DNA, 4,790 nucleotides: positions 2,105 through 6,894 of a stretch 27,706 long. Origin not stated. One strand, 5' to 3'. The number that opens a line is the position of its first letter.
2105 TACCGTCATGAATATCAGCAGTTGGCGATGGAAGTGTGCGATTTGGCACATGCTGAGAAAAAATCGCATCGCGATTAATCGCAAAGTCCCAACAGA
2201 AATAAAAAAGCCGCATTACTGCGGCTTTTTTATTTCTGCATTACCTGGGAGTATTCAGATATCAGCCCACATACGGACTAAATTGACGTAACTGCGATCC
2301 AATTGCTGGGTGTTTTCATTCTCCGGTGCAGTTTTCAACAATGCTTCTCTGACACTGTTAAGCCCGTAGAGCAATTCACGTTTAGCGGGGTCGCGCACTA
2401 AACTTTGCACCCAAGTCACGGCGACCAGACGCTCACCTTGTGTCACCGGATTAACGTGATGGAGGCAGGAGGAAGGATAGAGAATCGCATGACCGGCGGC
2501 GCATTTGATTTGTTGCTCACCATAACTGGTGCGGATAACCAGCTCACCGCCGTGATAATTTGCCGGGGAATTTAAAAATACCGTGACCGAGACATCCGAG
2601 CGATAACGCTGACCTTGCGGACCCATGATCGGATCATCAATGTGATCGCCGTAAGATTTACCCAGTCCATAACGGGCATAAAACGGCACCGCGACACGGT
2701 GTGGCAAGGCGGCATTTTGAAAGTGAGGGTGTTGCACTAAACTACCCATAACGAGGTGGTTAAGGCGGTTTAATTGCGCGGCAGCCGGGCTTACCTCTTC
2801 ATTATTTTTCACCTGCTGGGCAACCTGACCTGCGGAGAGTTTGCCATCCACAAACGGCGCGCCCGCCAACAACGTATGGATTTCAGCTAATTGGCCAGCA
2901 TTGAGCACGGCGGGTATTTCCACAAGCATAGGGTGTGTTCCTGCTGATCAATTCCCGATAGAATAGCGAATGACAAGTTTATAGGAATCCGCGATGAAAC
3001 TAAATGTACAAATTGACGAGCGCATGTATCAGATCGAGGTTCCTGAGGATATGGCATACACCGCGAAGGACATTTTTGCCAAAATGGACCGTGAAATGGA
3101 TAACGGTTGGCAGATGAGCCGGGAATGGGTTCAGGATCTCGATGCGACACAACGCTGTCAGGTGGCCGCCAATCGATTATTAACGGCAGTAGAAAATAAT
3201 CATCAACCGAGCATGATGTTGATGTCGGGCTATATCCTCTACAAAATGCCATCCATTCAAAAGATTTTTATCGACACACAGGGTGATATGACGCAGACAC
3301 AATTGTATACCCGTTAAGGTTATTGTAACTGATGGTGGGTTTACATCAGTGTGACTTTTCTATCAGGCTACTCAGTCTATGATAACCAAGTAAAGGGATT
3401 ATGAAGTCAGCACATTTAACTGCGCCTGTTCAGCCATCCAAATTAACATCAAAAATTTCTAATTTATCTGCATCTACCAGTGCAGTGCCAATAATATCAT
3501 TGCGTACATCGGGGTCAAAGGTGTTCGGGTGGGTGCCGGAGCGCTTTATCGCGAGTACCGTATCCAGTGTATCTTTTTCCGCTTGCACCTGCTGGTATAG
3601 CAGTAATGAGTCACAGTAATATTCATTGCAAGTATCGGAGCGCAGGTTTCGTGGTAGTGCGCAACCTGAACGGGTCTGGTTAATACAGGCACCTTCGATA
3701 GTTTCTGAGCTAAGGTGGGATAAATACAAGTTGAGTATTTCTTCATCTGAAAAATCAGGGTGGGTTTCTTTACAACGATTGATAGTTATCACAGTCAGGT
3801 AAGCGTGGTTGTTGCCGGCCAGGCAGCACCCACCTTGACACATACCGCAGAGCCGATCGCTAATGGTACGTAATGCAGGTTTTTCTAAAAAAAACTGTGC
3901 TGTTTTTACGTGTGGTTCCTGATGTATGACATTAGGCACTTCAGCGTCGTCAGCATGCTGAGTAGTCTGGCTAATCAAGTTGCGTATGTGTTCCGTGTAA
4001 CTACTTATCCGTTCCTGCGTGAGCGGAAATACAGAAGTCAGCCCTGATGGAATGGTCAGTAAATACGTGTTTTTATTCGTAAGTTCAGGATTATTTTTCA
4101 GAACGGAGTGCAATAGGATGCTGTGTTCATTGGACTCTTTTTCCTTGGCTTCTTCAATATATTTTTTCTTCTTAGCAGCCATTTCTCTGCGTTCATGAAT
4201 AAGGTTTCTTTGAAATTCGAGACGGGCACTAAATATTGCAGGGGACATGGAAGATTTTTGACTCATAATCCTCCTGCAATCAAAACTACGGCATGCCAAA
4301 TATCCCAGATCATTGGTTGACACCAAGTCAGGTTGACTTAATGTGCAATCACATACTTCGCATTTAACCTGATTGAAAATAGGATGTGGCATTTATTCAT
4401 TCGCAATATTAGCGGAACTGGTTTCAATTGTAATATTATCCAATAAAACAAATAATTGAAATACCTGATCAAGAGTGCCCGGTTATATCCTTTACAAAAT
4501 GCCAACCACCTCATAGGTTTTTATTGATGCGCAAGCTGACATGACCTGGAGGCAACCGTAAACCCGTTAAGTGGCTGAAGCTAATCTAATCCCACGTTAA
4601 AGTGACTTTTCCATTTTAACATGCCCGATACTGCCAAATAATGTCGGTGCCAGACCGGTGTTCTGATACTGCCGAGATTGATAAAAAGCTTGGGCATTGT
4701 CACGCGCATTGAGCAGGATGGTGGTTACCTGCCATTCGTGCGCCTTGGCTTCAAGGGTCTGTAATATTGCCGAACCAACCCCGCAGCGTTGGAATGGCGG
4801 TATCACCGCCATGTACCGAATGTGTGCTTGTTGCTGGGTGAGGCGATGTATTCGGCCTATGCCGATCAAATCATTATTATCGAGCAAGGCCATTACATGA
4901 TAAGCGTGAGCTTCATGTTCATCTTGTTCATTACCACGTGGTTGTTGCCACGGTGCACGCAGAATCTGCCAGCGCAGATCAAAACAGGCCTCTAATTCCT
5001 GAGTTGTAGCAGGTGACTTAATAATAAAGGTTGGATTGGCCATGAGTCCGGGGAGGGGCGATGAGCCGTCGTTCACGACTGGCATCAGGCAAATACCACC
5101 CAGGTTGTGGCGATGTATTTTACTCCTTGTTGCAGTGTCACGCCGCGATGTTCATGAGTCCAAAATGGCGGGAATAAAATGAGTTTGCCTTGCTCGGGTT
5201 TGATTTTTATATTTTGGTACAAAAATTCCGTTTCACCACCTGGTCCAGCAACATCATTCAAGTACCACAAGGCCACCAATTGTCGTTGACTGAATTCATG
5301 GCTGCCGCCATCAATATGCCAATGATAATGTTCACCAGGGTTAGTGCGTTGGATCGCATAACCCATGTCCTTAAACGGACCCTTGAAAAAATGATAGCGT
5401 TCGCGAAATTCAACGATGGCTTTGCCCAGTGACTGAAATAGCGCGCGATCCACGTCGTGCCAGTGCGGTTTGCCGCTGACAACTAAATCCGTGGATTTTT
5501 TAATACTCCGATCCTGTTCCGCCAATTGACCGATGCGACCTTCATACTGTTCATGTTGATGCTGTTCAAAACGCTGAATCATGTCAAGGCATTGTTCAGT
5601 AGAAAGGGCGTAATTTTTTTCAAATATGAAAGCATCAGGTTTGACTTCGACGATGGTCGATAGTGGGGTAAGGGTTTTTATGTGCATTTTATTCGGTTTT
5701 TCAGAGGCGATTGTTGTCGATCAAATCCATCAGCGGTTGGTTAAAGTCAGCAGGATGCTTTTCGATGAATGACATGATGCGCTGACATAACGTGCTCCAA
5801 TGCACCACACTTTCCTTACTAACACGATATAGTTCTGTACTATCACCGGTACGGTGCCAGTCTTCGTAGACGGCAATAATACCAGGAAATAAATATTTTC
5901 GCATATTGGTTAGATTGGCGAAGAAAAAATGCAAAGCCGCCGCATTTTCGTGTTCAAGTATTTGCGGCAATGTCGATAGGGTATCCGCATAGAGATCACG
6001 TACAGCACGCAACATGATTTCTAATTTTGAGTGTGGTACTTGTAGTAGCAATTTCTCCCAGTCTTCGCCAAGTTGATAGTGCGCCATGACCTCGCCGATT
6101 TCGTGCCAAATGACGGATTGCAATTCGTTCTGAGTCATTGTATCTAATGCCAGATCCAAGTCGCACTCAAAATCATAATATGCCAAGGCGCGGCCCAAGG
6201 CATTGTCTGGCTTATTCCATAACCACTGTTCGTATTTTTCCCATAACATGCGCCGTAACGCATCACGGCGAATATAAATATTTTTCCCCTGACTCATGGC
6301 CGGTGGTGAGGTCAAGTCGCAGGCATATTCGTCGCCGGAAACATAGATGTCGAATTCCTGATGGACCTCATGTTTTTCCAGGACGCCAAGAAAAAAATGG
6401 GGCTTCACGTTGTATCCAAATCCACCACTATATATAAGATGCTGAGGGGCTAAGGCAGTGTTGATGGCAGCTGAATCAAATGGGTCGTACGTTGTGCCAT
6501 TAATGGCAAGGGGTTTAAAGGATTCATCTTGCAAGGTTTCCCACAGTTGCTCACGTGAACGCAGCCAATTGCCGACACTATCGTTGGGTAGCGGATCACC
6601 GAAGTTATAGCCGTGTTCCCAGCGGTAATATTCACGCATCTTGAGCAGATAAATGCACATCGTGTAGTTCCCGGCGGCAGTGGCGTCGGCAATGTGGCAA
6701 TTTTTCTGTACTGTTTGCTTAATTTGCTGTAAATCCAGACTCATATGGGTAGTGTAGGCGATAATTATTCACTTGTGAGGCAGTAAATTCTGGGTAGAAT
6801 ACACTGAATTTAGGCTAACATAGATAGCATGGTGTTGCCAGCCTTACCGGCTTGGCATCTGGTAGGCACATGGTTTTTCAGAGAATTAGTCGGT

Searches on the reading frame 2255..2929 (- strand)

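Call 6: search_protein_families(library=pfam, proteins=[window:2255-2929:-], max_evalue=0.01)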
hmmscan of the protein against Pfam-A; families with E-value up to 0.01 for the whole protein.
window:2255-2929:- (224 aa): 2 families
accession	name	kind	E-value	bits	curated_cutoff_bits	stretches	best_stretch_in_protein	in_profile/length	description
PF13640.12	2OG-FeII_Oxy_3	-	4.7e-15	56.8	27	1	84-174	3-97/98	2OG-Fe(II) oxygenase superfamily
PF18331.6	PKHD_C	-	4.3e-05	23.9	22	1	182-223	2-43/43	PKHD-type hydroxylase C-terminal domain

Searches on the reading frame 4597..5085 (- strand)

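Call 6: search_protein_families(library=pfam, proteins=[window:4597-5085:-], max_evalue=0.01)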
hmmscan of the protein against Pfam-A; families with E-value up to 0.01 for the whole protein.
window:4597-5085:- (162 aa): 3 families
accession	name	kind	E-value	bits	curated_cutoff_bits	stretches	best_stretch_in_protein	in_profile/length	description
PF00583.31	Acetyltransf_1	-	6.2e-16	59.1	20.7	1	32-137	2-113/116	Acetyltransferase (GNAT) family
PF13673.13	Acetyltransf_10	-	3.8e-13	50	23.6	1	55-162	24-128/128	Acetyltransferase (GNAT) domain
PF13508.13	Acetyltransf_7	-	8.5e-11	42.5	27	1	62-141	3-83/84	Acetyltransferase (GNAT) domain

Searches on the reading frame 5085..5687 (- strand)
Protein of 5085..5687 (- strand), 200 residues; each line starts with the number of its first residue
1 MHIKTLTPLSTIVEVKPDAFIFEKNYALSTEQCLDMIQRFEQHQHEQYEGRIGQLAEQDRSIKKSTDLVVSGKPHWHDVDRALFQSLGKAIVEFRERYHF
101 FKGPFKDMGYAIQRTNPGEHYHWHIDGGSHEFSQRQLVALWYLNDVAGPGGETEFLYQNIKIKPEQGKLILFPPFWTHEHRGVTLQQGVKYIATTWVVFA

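Call 6: search_protein_families(library=pfam, proteins=[window:5085-5687:-], max_evalue=0.01)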
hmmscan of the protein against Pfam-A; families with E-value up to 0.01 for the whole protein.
window:5085-5687:- (200 aa): 1 family
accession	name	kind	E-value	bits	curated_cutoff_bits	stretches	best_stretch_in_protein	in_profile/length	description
PF13640.12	2OG-FeII_Oxy_3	-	2.3e-13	51.4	27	1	112-197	3-97/98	2OG-Fe(II) oxygenase superfamily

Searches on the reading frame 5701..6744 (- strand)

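Call 6: search_protein_families(library=pfam, proteins=[window:5701-6744:-], max_evalue=0.01)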
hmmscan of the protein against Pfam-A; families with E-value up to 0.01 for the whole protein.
window:5701-6744:- (347 aa): 2 families
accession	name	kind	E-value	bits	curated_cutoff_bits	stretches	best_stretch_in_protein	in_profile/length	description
PF21740.2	DUF6866_C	-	3.9e-65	219.5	27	1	164-344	1-181/182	Family of unknown function (DUF6866) C-terminal domain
PF21739.2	DUF6866_N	-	2.6e-63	212.7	27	1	8-159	2-153/153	Family of unknown function (DUF6866) N-terminal domain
